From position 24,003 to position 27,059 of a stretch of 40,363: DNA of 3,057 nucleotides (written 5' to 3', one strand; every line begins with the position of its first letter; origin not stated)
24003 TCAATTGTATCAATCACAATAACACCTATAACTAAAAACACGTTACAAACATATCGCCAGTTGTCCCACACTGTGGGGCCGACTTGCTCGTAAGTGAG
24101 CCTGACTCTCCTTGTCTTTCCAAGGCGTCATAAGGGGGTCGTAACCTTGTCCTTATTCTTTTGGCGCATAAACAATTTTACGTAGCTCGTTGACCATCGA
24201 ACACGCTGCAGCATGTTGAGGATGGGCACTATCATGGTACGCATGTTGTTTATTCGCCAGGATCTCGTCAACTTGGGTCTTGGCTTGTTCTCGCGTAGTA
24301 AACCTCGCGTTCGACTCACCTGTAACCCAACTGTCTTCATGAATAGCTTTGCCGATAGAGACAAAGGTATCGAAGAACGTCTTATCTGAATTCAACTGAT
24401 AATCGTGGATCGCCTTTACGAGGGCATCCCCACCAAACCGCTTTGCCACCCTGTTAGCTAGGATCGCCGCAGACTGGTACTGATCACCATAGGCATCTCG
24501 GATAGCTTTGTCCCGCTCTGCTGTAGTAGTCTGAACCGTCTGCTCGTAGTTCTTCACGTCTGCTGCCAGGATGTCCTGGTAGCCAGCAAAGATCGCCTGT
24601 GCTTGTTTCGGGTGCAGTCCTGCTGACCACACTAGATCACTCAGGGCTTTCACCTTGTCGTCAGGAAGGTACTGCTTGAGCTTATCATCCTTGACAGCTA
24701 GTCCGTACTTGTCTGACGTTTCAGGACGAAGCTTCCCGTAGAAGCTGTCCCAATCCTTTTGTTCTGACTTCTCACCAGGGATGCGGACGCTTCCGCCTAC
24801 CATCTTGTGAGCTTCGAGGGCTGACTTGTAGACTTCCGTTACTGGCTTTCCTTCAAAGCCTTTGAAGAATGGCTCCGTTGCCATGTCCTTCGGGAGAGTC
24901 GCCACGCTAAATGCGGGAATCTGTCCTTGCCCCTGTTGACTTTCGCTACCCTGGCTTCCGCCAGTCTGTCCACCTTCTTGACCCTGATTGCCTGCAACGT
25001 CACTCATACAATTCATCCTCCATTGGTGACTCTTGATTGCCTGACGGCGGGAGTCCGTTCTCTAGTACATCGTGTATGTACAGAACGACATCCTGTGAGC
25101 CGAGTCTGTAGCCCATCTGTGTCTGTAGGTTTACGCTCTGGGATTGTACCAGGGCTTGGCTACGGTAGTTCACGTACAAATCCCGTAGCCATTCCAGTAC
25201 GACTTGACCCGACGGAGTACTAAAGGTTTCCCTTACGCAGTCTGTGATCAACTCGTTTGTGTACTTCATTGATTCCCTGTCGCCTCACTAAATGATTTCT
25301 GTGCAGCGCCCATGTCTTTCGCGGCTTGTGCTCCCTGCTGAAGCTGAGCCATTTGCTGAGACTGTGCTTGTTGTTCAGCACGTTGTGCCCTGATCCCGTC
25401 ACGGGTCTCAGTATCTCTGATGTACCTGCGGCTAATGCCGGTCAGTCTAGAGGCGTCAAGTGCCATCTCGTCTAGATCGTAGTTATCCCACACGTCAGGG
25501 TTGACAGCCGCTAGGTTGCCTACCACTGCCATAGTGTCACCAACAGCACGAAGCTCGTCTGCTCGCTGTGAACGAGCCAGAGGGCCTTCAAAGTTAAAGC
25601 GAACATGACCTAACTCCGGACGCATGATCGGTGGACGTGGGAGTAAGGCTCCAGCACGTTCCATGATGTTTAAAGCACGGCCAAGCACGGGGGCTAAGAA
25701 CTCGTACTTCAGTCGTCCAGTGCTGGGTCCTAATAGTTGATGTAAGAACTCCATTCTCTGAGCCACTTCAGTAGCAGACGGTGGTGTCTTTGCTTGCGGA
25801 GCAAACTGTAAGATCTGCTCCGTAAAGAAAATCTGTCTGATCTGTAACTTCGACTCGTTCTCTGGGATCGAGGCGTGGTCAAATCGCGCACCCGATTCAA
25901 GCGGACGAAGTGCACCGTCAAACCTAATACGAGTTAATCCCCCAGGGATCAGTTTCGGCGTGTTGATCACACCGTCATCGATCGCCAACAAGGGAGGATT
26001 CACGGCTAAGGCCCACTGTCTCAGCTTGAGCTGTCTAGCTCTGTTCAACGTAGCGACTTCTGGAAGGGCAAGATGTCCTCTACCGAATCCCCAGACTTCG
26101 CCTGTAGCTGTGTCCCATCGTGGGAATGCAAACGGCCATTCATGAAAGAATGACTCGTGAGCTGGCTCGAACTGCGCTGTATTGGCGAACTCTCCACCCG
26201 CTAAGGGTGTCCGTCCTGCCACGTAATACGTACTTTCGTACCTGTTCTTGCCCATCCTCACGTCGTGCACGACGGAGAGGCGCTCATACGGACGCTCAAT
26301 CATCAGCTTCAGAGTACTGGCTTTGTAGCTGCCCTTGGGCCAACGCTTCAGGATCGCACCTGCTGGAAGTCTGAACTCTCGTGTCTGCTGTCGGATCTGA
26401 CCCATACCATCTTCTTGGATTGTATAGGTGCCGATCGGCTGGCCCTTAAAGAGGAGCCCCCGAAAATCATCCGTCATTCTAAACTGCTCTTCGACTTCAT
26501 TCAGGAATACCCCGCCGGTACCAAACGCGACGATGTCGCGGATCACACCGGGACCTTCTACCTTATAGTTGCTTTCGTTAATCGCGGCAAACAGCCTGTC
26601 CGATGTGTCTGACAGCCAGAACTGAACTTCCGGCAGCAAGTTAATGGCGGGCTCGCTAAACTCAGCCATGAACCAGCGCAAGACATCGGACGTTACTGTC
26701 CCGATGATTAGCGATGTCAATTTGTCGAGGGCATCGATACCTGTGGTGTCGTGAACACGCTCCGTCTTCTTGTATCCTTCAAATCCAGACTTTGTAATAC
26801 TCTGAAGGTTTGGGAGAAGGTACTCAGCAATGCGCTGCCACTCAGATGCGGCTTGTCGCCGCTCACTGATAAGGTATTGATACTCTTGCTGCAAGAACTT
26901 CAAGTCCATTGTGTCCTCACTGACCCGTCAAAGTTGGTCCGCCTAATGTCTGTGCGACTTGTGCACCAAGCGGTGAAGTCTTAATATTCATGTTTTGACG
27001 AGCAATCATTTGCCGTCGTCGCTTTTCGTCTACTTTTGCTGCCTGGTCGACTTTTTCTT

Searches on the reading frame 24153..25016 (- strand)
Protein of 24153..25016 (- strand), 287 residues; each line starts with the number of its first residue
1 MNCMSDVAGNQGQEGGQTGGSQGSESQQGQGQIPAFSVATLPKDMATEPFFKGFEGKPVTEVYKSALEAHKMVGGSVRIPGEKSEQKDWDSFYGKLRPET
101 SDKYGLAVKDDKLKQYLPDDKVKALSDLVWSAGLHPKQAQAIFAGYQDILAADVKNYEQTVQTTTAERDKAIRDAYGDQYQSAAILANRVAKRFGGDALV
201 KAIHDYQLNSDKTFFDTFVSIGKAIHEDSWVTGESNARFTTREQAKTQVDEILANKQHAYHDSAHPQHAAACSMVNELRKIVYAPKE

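Call 9: search_protein_families(library=phrogs, proteins=[window:24153-25016:-], max_evalue=0.001)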
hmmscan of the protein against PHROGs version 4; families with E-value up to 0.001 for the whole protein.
window:24153-25016:- (287 aa): 2 families
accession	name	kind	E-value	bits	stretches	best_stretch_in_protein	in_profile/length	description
phrog_3742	-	unknown function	1e-25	92.3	1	59-280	66-283/287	-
phrog_458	-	other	1.2e-09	39.5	1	120-242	106-235/246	protease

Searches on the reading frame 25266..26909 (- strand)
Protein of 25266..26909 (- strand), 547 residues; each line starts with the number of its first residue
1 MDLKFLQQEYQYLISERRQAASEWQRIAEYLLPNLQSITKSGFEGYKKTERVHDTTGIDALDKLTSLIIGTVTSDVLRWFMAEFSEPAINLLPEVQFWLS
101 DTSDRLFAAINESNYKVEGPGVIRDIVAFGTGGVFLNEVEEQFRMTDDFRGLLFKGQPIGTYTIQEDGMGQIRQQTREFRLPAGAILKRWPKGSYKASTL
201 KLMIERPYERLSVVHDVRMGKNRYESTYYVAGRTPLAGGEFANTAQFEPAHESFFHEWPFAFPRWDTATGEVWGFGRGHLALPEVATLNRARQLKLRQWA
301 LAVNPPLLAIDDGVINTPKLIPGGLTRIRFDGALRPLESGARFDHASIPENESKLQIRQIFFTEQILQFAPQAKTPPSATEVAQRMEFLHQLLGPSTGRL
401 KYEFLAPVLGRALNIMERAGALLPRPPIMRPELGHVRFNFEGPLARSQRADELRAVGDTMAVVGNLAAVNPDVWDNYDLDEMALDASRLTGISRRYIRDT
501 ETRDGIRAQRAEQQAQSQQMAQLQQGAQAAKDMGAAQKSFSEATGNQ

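Call 9: search_protein_families(library=phrogs, proteins=[window:25266-26909:-], max_evalue=0.001)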
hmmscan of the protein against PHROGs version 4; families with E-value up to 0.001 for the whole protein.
window:25266-26909:- (547 aa): 4 families
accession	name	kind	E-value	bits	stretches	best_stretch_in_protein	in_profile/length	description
phrog_332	-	connector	2.8e-92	310.9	1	4-539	12-547/560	head-tail adaptor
phrog_21643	-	unknown function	1.2e-40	140.3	1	287-537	3-252/268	-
phrog_21528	-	unknown function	5.9e-24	85.8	1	11-186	11-182/224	-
phrog_449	-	connector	1e-16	61.5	2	379-535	365-513/520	head-tail adaptor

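Call 52: search_dna_similar(query=window:25266-26909:-, collection=phages, mode=protein, max_evalue=1e-10, max_rows=25)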
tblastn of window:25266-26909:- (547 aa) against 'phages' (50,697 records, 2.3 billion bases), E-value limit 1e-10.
Records with a match: 183; places in all: 183; records where one place covers at least 80% of the query: 173.
Best place of each record, by identity: <60% 183.
By first word of the organism name: Vibrio 49; Pelagibacter 23; Escherichia 15; Pseudomonas 14; Salmonella 12; Caudoviricetes 10; Liberibacter 6; Acinetobacter 5; Bordetella 5; Burkholderia 5; and 17 more.
By host as written in the record: - 50; Candidatus Pelagibacter ubique HTCC1062 14; Vibrio cholerae 2095 9; Vibrio cholerae 7; Pseudomonas aeruginosa PA14 5; Candidatus Pelagibacter sp. HTCC1062 4; Escherichia coli O157:H7 4; Xanthomonas citri 4; and 61 more.
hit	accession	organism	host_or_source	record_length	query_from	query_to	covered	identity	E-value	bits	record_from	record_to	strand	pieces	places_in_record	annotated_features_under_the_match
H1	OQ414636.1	Pelagibacter phage EXVC032P Baldr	Candidadtus Pelagibacter sp. HTCC1062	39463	3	507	92%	32.2%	6e-85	293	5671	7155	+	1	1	head-tail connector protein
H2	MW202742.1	Caudoviricetes sp.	Manatee Spring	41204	24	507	88%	32.1%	4e-68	244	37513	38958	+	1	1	head to tail connecting protein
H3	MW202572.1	Caudoviricetes sp.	Manatee Spring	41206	24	507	88%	32.1%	4e-68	244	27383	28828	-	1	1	head to tail connecting protein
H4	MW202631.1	Caudoviricetes sp.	Manatee Spring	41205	24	507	88%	32.1%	4e-68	244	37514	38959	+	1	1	head to tail connecting protein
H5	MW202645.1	Bacteriophage sp.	Manatee Spring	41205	24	507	88%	32.1%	4e-68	244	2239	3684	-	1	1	head to tail connecting protein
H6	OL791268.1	Phage zth2-2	-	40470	13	546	98%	27.5%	1e-33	142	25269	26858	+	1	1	record has no annotation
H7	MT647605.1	Pelagibacter phage Lederberg EXVC029P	Candidatus Pelagibacter ubique HTCC1062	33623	4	498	90%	28.9%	3e-57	213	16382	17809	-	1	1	putative head-tail connector protein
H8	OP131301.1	Pelagibacter phage Skadi-4 EXVC104P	Candidatus Pelagibacter ubique HTCC1062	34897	4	498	90%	28.5%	2e-55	207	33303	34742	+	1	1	similar to head-tail connector/portal protein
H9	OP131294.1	Pelagibacter phage Skadi-6 EXVC106P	Candidatus Pelagibacter ubique HTCC1062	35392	4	498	90%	28.5%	2e-55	207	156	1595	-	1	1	similar to head-tail connector/portal protein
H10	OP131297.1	Pelagibacter phage Skadi-3 EXVC103P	Candidatus Pelagibacter ubique HTCC1062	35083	4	498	90%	28.5%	2e-55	207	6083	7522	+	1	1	head-tail connector/portal protein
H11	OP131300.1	Pelagibacter phage Skadi-7 EXVC107P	Candidatus Pelagibacter ubique HTCC1062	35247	4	498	90%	28.5%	2e-55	207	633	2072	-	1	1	head-tail connector/portal protein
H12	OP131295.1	Pelagibacter phage Skadi-10 EXVC110P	Candidatus Pelagibacter ubique HTCC1062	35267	4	498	90%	28.5%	2e-55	207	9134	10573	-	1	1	head-tail connector/portal protein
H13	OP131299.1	Pelagibacter phage Skadi-2 EXVC102P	Candidatus Pelagibacter ubique HTCC1062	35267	4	498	90%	28.5%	2e-55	207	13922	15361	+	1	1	head-tail connector/portal protein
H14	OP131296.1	Pelagibacter phage Skadi-8 EXVC108P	Candidatus Pelagibacter ubique HTCC1062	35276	4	498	90%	28.5%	2e-55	207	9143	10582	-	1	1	head-tail connector/portal protein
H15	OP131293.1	Pelagibacter phage Skadi-5 EXVC105P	Candidatus Pelagibacter ubique HTCC1062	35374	4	498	90%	28.5%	2e-55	207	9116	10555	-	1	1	head-tail connector/portal protein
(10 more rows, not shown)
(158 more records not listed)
